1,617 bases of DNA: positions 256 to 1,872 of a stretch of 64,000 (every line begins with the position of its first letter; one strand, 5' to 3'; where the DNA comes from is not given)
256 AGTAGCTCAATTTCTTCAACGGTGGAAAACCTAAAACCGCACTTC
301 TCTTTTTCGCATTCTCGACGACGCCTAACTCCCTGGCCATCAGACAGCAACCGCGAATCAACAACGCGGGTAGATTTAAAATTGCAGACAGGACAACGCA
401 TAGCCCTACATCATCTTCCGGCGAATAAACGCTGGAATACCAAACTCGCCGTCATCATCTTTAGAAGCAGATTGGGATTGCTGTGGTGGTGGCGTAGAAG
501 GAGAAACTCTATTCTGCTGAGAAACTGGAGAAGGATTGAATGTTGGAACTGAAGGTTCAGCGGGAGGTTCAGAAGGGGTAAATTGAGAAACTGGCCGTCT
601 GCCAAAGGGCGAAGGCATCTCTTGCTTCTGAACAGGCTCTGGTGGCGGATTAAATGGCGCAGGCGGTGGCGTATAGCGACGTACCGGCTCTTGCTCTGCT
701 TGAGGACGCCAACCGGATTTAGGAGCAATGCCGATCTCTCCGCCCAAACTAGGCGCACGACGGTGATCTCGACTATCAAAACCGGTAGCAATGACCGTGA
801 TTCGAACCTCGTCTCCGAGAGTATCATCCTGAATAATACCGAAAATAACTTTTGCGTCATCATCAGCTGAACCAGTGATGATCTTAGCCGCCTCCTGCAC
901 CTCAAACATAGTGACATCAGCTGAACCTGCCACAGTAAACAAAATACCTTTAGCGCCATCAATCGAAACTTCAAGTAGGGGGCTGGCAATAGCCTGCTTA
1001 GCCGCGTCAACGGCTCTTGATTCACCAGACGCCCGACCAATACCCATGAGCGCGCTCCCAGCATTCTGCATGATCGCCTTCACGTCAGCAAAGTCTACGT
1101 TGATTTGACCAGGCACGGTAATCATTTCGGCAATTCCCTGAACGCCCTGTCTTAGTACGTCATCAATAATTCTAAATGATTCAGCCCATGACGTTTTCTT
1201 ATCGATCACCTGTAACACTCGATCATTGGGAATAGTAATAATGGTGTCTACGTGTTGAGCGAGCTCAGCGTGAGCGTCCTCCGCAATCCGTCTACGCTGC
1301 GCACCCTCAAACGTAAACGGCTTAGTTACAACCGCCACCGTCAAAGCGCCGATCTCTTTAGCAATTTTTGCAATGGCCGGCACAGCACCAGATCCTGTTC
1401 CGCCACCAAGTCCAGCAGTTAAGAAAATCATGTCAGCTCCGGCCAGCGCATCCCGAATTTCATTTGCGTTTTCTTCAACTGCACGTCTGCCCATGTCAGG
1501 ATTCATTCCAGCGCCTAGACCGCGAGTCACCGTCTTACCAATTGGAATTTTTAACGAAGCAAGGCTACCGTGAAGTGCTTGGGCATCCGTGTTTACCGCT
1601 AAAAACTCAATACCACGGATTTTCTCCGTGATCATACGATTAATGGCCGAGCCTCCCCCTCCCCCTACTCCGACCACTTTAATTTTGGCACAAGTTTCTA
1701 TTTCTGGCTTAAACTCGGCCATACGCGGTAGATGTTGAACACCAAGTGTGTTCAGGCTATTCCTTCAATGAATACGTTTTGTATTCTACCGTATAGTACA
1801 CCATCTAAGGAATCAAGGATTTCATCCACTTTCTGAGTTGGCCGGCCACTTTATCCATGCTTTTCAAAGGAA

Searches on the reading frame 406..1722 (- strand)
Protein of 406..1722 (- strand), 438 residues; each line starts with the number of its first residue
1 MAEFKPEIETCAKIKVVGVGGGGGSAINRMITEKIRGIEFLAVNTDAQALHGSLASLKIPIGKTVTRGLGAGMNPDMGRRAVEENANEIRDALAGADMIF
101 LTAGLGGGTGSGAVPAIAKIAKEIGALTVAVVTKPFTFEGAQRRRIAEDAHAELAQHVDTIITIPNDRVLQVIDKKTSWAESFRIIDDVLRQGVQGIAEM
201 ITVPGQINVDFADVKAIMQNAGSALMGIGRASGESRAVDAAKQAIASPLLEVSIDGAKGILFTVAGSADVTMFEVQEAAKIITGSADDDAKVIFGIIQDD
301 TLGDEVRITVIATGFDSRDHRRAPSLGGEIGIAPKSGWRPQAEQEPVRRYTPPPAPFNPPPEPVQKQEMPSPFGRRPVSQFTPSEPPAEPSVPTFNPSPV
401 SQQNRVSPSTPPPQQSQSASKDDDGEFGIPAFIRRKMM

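Call 92: search_protein_families(library=pfam, proteins=[window:406-1722:-], max_evalue=0.000001)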
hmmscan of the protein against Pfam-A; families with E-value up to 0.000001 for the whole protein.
window:406-1722:- (438 aa): 2 families
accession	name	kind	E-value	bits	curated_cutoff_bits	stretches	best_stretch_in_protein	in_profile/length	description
PF00091.31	Tubulin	-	1.3e-45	156.5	33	1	13-173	1-189/190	Tubulin/FtsZ family, GTPase domain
PF12327.13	FtsZ_C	-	1.1e-30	106.2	27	1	222-316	1-95/95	FtsZ family, C-terminal domain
